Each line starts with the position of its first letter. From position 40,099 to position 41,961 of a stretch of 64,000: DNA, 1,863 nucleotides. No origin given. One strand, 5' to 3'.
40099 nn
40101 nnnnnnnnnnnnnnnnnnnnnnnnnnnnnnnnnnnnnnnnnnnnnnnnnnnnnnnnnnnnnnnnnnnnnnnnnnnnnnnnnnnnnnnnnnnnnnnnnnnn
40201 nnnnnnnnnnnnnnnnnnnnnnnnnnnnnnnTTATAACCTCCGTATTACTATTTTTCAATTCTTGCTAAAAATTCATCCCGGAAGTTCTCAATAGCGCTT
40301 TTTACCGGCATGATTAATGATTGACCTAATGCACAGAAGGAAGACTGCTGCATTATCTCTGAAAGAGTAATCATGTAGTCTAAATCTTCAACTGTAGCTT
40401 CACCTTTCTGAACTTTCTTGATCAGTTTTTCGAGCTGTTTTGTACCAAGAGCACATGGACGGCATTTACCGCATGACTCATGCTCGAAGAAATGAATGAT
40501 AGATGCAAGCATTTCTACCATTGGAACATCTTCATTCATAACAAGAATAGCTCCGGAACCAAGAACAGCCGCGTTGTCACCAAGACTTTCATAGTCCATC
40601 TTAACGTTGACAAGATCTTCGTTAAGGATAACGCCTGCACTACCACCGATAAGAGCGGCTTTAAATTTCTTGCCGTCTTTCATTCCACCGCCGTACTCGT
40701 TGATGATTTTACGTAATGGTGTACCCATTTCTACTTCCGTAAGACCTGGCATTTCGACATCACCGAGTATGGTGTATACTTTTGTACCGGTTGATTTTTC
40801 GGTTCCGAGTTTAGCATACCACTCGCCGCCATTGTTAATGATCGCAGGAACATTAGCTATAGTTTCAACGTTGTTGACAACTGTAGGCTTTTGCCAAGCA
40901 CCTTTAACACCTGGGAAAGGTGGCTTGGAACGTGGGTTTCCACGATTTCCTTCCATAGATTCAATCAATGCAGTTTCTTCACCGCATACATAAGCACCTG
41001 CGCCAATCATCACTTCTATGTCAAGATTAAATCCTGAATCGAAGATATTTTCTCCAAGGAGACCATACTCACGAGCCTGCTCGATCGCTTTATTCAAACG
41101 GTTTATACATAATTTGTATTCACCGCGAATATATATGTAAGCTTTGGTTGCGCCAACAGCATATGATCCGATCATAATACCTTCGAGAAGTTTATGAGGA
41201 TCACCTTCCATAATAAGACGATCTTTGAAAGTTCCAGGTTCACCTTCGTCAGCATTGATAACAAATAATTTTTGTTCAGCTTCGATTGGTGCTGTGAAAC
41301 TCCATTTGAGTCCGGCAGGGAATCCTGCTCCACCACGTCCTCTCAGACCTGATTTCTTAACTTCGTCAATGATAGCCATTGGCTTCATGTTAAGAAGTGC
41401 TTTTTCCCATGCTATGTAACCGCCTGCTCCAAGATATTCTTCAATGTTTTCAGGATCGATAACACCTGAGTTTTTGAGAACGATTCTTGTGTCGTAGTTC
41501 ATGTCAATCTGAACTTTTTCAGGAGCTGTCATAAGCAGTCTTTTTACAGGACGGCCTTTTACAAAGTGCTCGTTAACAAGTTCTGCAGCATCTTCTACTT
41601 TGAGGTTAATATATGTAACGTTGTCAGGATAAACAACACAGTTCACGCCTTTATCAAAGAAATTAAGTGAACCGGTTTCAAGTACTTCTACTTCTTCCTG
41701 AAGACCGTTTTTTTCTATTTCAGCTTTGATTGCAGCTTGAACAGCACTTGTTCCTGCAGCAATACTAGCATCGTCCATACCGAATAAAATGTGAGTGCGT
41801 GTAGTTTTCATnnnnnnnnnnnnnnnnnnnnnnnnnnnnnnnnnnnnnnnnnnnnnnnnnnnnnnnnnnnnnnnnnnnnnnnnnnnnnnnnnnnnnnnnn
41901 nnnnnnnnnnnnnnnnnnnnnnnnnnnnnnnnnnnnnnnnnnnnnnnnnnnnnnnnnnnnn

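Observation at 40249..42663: Two cysteine-free thioredoxin-like (NuoE/HndB-fold) modules in the hydrogenase operon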

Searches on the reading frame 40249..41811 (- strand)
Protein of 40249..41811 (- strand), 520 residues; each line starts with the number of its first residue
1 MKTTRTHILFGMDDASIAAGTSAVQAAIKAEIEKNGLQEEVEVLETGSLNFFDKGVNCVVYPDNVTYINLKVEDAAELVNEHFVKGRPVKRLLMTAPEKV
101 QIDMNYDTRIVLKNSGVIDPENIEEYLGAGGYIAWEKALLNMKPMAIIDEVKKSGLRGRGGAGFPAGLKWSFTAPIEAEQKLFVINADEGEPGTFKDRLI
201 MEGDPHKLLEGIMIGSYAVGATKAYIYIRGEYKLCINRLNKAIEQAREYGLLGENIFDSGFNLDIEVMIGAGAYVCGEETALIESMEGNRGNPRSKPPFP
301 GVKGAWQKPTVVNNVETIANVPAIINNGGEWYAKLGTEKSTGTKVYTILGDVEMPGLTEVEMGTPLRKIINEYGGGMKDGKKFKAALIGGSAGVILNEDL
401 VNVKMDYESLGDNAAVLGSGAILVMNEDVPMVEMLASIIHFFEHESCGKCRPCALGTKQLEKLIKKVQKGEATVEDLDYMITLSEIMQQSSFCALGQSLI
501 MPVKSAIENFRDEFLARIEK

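Call 3: search_protein_families(library=pfam, proteins=[window:40249-41811:-], max_evalue=0.1)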
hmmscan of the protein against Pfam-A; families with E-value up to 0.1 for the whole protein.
window:40249-41811:- (520 aa): 4 families
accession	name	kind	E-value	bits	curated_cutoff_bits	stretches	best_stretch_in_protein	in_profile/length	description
PF01512.22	Complex1_51K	-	2.4e-49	167.5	31.2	1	151-322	1-149/150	Nuo51 FMN-binding domain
PF10589.14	NADH_4Fe-4S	-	2.2e-28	98.4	23.5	1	434-516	2-84/85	NADH-ubiquinone oxidoreductase-F iron-sulfur binding region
PF10531.15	SLBB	-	1.1e-06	28.8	27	1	345-383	1-46/55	SLBB domain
PF22461.2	SLBB_2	-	0.00011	22.6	27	1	346-391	3-49/79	SLBB domain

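Call 4: search_protein_families(library=ncbifam, proteins=[window:40249-41811:-], max_evalue=0.1)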
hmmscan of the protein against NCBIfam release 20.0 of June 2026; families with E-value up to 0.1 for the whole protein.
window:40249-41811:- (520 aa): 10 families
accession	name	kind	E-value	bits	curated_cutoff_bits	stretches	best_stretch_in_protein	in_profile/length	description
TIGR01959.1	nuoF_fam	equivalog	7e-159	528.6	558.65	1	119-518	10-410/410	NADH-quinone oxidoreductase subunit NuoF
NF010120.0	PRK13596.1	equivalog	7.7e-131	436.6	389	1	136-519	32-418/433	NADH-quinone oxidoreductase subunit NuoF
NF008436.0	PRK11278.1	equivalog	1.4e-121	406.6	749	1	120-519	24-427/448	NADH-quinone oxidoreductase subunit NuoF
TIGR01945.1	rnfC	subfamily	3.6e-16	58.7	245.95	1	137-395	114-334/435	RnfABCDGE type electron transport complex subunit C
NF003454.1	PRK05035.1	equivalog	1.1e-14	53.9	345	1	140-401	119-343/556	electron transport complex subunit RsxC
TIGR04481.1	PR_assoc_PrdC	equivalog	9e-14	51.1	490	1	145-377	74-272/425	proline reductase-associated electron transfer protein PrdC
NF041612.1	fdxn_Clost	equivalog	2.3e-09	37.8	150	1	24-93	32-101/102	2Fe-2S ferredoxin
NF041613.1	fdxn_Azotob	equivalog_domain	4.5e-07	30.1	195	1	18-90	26-98/107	2Fe-2S ferredoxin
NF009831.0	PRK13305.1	equivalog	0.024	13.9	294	0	23-96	14-90/220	3-keto-L-gulonate-6-phosphate decarboxylase UlaD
TIGR03989.1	Rxyl_3153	subfamily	0.04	13.2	440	1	418-496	63-139/370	NDMA-dependent alcohol dehydrogenase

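Call 14: search_solved_structures(query=window:40249-41811:-, max_evalue=0.001, show_alignments=3)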
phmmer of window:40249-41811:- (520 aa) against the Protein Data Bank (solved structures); distinct sequences matched with E-value up to 0.001: 70 (the best 60 are shown).
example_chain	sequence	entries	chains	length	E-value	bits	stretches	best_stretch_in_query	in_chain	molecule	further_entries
7t2r_B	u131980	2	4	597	8.1e-161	539.2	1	4-519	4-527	NiFe hydrogenase subunit B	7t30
7q4v_B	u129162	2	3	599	2.9e-157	527.5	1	5-518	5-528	Iron hydrogenase HydB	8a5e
9n5u_B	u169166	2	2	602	5.8e-152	510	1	8-519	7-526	NfnB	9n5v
9bov_B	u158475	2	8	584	3.9e-140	471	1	9-518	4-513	NADH dehydrogenase (Quinone)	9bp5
8oh5_B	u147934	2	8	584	1.4e-139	469.1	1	9-518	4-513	NAD-reducing hydrogenase subunit HoxF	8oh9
7q4w_B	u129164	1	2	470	1.1e-136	459.6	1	122-518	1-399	Iron hydrogenase HydB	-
7p5h_B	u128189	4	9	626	3.3e-135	454.7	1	40-519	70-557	Fe-hydrogenase, subunit beta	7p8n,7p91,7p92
8a6t_B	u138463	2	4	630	4.2e-134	451.1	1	39-518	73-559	Electron bifurcating hydrogenase subunit HydB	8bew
9mqx_B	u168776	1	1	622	5.1e-125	421.1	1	17-519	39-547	NADH:ubiquinone oxidoreductase, NADH-binding (51 kD) subunit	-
7q5y_C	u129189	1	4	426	3.5e-118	398.6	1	111-514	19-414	NADH-quinone oxidoreductase subunit F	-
6hl2_B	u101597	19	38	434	3.7e-118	398.5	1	111-514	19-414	NADH-quinone oxidoreductase subunit F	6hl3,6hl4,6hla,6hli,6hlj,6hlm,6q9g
6q9c_B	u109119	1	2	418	3.8e-118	398.5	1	111-514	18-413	NADH-quinone oxidoreductase subunit F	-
6r7p_B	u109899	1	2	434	9.8e-118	397.1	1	111-514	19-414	NADH-quinone oxidoreductase subunit F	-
6q9k_B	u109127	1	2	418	1e-117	397.1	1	111-514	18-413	NADH-quinone oxidoreductase subunit F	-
9fii_B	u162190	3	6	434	1.3e-117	396.7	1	111-514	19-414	NADH-quinone oxidoreductase subunit F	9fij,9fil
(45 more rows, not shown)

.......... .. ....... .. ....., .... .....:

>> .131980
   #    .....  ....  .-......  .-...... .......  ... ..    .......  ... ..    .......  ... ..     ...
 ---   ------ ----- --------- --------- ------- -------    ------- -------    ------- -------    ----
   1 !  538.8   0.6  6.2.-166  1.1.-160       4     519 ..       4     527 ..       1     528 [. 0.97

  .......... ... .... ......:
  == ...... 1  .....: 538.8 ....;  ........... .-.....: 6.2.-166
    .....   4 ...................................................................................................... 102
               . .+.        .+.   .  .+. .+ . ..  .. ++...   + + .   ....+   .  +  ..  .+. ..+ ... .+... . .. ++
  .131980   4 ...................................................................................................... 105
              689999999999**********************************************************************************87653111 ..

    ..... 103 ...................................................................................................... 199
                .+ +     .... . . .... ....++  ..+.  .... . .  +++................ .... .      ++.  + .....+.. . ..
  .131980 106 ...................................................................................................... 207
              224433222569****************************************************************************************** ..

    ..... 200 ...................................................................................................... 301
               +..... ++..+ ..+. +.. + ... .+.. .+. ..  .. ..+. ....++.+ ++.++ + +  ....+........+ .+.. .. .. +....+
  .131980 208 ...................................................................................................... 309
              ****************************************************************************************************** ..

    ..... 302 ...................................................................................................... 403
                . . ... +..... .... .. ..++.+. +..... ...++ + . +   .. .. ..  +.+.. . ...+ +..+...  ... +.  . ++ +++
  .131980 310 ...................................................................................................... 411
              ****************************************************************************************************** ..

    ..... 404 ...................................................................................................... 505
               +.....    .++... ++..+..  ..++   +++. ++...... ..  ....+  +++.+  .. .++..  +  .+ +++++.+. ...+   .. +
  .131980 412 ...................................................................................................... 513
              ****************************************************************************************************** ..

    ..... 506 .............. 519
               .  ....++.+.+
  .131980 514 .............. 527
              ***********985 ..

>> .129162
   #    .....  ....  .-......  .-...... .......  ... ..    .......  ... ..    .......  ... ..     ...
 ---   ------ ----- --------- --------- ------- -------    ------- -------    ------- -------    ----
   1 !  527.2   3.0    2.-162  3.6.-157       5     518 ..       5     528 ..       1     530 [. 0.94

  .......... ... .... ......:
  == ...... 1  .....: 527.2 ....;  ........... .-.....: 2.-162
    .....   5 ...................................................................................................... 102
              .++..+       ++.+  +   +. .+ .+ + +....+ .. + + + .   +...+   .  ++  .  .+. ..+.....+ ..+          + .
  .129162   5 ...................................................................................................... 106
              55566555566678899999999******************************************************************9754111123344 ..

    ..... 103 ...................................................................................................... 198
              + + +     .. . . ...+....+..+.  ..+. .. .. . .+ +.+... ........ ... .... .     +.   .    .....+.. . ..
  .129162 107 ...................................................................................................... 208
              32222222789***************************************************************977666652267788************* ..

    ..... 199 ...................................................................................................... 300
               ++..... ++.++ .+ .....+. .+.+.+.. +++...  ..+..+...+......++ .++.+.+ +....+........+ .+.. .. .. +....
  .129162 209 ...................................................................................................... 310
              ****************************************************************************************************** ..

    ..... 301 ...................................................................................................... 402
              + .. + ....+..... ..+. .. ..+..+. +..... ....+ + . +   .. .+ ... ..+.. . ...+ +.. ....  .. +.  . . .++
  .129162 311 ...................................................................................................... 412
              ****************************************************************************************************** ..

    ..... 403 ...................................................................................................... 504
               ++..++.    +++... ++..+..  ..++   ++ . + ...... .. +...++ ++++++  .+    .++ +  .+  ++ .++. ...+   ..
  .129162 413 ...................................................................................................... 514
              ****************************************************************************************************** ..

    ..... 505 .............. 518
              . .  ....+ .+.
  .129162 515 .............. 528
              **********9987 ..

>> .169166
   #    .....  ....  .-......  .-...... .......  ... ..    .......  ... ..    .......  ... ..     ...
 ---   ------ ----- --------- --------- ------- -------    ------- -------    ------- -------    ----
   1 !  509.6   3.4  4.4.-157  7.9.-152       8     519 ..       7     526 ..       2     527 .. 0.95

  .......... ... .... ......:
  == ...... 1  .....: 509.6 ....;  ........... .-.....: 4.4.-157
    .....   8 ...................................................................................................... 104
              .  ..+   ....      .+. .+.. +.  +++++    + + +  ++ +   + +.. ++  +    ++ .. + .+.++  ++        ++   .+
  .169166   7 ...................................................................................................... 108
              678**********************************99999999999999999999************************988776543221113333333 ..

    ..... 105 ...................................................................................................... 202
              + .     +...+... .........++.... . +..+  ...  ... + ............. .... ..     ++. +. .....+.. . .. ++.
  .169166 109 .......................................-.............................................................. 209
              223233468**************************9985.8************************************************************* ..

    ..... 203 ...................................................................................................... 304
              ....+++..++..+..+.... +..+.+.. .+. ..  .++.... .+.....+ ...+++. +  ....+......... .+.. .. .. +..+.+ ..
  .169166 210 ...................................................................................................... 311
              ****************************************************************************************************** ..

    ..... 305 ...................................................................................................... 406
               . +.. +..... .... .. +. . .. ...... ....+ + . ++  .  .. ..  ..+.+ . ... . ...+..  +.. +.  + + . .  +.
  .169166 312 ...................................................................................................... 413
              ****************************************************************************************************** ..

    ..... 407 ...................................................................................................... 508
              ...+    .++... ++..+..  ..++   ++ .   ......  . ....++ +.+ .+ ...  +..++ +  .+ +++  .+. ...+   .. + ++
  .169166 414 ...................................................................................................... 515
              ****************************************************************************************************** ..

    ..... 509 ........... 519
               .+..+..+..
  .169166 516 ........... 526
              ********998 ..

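Call 23: find_homologous_proteins(query=window:40249-41811:-, max_evalue=1e-10)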
Query window:40249-41811:- (520 aa): 8000 proteins with E <= 1e-10 among 8000 candidates; the best 120 are listed.
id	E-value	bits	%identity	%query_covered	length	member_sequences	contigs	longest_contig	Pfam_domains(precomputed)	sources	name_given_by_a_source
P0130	0.0e+0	1166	100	100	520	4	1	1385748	PF10531.16,PF10589.15,PF01512.23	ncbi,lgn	-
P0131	5.6e-273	924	78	99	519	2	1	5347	PF10531.16,PF10589.15,PF01512.23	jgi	-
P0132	1.0e-272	923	78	100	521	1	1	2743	PF10531.16,PF10589.15,PF01512.23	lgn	-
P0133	9.6e-258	874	73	100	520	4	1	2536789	PF10531.16,PF10589.15,PF01512.23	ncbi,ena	-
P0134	1.9e-254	863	72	100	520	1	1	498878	PF10531.16,PF10589.15,PF22461.3,PF01512.23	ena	-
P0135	1.9e-252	856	72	100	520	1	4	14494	PF10531.16,PF10589.15,PF22461.3,PF01512.23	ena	-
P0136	8.5e-251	851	73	100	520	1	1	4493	PF10589.15,PF01512.23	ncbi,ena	-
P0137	3.2e-248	842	72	100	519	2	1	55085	PF10589.15,PF01512.23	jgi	jgi:NADH-quinone oxidoreductase subunit F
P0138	5.3e-247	838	70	100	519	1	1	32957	PF10531.16,PF10589.15,PF22461.3,PF01512.23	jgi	-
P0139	1.9e-244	830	69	100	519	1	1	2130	PF10531.16,PF10589.15,PF22461.3,PF01512.23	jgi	-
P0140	6.4e-244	828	69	100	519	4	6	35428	PF10531.16,PF10589.15,PF01512.23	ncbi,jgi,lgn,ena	-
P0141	6.9e-244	828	70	100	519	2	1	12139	PF10531.16,PF10589.15,PF22461.3,PF01512.23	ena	-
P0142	2.8e-243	826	70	100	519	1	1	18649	PF10589.15,PF01512.23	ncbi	ncbi:NADH-quinone oxidoreductase subunit NuoF [Candidatus Cloacimonadota bacterium]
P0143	3.1e-243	826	70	100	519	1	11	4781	PF10589.15,PF22461.3,PF01512.23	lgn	-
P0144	4.9e-243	825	70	99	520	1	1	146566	PF10589.15,PF01512.23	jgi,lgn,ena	-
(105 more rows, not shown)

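Call 72: predict_structure(alignment_id=A4)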
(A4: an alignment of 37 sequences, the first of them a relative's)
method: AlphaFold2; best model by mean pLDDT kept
length: 520 residues; sequences in the alignment: 37
mean_pLDDT: 80.2   pTM: 0.75
mean pLDDT of the five models: 80.2, 79.9, 76.8, 72.2, 67.9
residues with pLDDT >= 90: 203; 70-90: 198; 50-70: 78; < 50: 41
segments of 3 or more residues with pLDDT < 50: 1-3, 97-101, 160-168, 275-278, 290-303
pLDDT, mean of each block of 10 residues (from residue 1): 68 84 95 87 79 80 76 94 81 62 64 79 90 96 93 73 39 65 75 56 79 93 84 80 95 94 88 49 57 43 60 81 94 90 85 81 92 85 89 87 89 74 92 93 69 84 96 96 88 64 94 90
secondary structure, 60 per line:
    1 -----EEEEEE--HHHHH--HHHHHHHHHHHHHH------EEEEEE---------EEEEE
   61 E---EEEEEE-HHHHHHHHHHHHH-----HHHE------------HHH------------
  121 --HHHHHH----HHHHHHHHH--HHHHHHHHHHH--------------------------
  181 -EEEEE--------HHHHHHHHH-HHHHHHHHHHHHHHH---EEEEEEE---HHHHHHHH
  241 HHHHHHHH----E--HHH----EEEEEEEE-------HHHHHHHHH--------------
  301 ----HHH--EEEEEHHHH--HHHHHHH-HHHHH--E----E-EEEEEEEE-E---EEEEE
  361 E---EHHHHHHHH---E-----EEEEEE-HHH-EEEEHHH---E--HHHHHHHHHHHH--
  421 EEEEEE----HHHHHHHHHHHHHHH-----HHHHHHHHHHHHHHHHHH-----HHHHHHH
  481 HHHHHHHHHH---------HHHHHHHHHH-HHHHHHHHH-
elements in order: E6-11 H14-18 H21-34 E41-46 E56-61 E65-70 H72-84 H123-128 H133-141 H144-154 E182-186 H195-203 H205-219 E223-229 H233-248 E263-270 H278-286 E310-314 H315-318 H321-327 H329-333 E343-350 E356-361 H366-373 E383-388 E394-397 H407-418 E421-426 H431-445 H451-468 H474-490 H500-509 H511-519

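Call 79: fold_search(model_id=the predicted structure, library=pdb)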
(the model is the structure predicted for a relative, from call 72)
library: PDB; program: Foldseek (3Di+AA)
matches with E <= 10: 613; with E <= 0.001: 132
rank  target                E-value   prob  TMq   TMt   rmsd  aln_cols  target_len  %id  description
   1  9n5u_B                1.6e-48  1.00  0.78  0.69   8.2       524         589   47  Structure of the Thermococcus sibiricus NfnABC complex (released 2025-05-07)
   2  9n5v_B                1.7e-48  1.00  0.77  0.69   8.7       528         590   47  Structure of the NAD(H)-bound Thermococcus sibiricus NfnABC complex (released 2025-05-07)
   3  7p8n_b                1.3e-47  1.00  0.78  0.72   7.9       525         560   43  TmHydABC- T. maritima hydrogenase with bridge closed (released 2022-09-14)
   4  7q4v_B                1.6e-47  1.00  0.76  0.66   9.0       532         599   46  Electron bifurcating hydrogenase - HydABC from A. woodii (released 2023-02-22)
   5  9mqx_B                2.1e-47  1.00  0.78  0.66   8.0       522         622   40  Electron-bifurcating Tungstopyranopterin-containing aldehyde oxidoreductase with NADH (released 2025-07-16)
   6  7p5h_B                5.3e-47  1.00  0.78  0.73   8.3       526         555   43  TmHydABC- D2 map (released 2022-09-14)
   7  7p92_B                5.6e-47  1.00  0.78  0.67   8.3       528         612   42  TmHydABC- T. maritima bifurcating hydrogenase with bridge domain up (released 2022-09-14)
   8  9bp5_B                1.6e-46  1.00  0.78  0.70   7.8       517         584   44  Structure of electron bifurcating Nfn-ABC holoenzyme from Caldicellulosiruptor saccharolyticus (released 2025-03-05)
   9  8a6t_B                2.4e-46  1.00  0.77  0.65   8.5       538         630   41  Cryo-EM structure of the electron bifurcating Fe-Fe hydrogenase HydABC complex from Thermoanaerobacter kivui in the re (released 2023-02-15)
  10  9bov_B                4.3e-46  1.00  0.77  0.76   7.6       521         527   44  Structure of electron bifurcating Nfn-ABC complexed with NAD from Caldicellulosiruptor saccharolyticus (released 2025-03-05)
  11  8oh5_B                1.1e-45  1.00  0.77  0.69   8.0       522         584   42  Cryo-EM structure of the electron bifurcating transhydrogenase StnABC complex from Sporomusa Ovata (state 2) (released 2023-09-13)
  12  7p8n_B                1.5e-45  1.00  0.77  0.66   7.9       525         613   43  TmHydABC- T. maritima hydrogenase with bridge closed (released 2022-09-14)
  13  6vw7_D                4.0e-42  1.00  0.76  0.77   8.8       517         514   37  Formate Dehydrogenase FdsABG subcomplex FdsBG from C. necator - NADH bound (released 2020-04-08)
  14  6vw8_B                1.5e-40  1.00  0.76  0.77   8.4       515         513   37  Formate Dehydrogenase FdsABG subcomplex FdsBG from C. necator (released 2020-04-08)
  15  6vw7_B                1.7e-40  1.00  0.76  0.78   8.4       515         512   37  Formate Dehydrogenase FdsABG subcomplex FdsBG from C. necator - NADH bound (released 2020-04-08)
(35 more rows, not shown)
